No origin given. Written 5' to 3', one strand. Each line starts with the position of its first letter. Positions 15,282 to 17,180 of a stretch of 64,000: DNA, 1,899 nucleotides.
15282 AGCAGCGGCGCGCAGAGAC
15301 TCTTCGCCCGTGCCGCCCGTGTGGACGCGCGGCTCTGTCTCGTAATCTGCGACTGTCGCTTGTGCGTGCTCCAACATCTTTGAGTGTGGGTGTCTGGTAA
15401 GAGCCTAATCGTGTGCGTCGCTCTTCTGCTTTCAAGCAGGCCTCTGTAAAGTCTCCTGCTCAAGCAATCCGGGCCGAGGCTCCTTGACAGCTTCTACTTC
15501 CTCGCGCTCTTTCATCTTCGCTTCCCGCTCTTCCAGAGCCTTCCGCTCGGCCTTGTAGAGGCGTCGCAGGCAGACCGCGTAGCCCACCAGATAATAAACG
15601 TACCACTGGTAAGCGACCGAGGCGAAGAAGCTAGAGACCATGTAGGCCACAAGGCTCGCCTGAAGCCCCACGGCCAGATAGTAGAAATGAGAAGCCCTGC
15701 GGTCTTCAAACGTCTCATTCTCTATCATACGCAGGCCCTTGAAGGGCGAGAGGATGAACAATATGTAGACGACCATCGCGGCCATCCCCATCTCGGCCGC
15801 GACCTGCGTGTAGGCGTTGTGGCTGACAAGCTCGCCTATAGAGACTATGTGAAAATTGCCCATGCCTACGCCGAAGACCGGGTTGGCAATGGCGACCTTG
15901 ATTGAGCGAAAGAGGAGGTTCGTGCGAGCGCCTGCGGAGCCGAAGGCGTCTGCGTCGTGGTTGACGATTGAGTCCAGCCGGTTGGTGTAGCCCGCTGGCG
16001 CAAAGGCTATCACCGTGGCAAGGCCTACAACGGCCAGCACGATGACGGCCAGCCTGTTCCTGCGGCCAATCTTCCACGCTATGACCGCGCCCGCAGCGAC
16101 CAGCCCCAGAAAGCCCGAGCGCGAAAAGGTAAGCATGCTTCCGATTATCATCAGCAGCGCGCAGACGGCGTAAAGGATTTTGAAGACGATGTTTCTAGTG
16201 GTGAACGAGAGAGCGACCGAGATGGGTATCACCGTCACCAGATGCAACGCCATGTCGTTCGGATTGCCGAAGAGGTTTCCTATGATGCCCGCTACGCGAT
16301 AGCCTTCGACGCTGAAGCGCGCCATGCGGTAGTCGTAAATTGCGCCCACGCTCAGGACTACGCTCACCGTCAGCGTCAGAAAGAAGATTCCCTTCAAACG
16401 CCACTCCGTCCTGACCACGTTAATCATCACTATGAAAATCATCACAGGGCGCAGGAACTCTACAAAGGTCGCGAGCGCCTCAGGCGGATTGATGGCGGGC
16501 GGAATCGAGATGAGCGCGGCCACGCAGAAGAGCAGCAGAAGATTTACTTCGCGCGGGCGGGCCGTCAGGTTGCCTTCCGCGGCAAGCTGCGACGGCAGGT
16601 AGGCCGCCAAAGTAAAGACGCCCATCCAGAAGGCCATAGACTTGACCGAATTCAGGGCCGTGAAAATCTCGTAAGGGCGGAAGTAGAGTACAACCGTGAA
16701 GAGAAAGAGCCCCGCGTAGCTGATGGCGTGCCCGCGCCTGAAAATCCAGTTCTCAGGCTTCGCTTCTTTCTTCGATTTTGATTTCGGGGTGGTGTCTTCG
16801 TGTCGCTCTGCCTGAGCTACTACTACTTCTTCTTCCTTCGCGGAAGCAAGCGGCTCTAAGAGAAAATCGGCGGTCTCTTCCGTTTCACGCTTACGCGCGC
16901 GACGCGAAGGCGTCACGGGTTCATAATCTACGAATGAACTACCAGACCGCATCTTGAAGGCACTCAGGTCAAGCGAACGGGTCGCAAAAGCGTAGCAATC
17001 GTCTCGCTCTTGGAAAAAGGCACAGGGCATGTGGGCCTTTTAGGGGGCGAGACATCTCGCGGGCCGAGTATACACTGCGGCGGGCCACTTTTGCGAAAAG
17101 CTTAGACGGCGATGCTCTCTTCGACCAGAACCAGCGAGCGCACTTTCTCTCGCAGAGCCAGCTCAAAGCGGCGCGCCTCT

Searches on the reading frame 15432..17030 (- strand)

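Call 4: search_protein_families(library=pfam, proteins=[window:15432-17030:-])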
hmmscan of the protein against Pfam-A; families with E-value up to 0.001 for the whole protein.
window:15432-17030:- (532 aa): 1 family
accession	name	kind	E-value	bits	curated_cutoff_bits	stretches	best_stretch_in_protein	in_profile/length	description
PF04932.20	Wzy_C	-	3.8e-16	59.7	31.7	1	290-423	2-149/149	O-Antigen ligase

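Call 5: search_protein_families(library=ncbifam, proteins=[window:15432-17030:-])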
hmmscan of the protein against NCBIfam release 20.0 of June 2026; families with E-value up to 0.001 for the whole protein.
window:15432-17030:- (532 aa): 2 families
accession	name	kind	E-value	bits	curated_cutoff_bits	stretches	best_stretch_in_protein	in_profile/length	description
TIGR03097.1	PEP_O_lig_1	hypoth_equivalog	7.5e-31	107.4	188.1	1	105-491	21-406/408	putative O-glycosylation ligase, exosortase A system-associated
TIGR00947.1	2A73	equivalog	3.1e-08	33.1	366.4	1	91-426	9-358/425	IctB family putative bicarbonate transporter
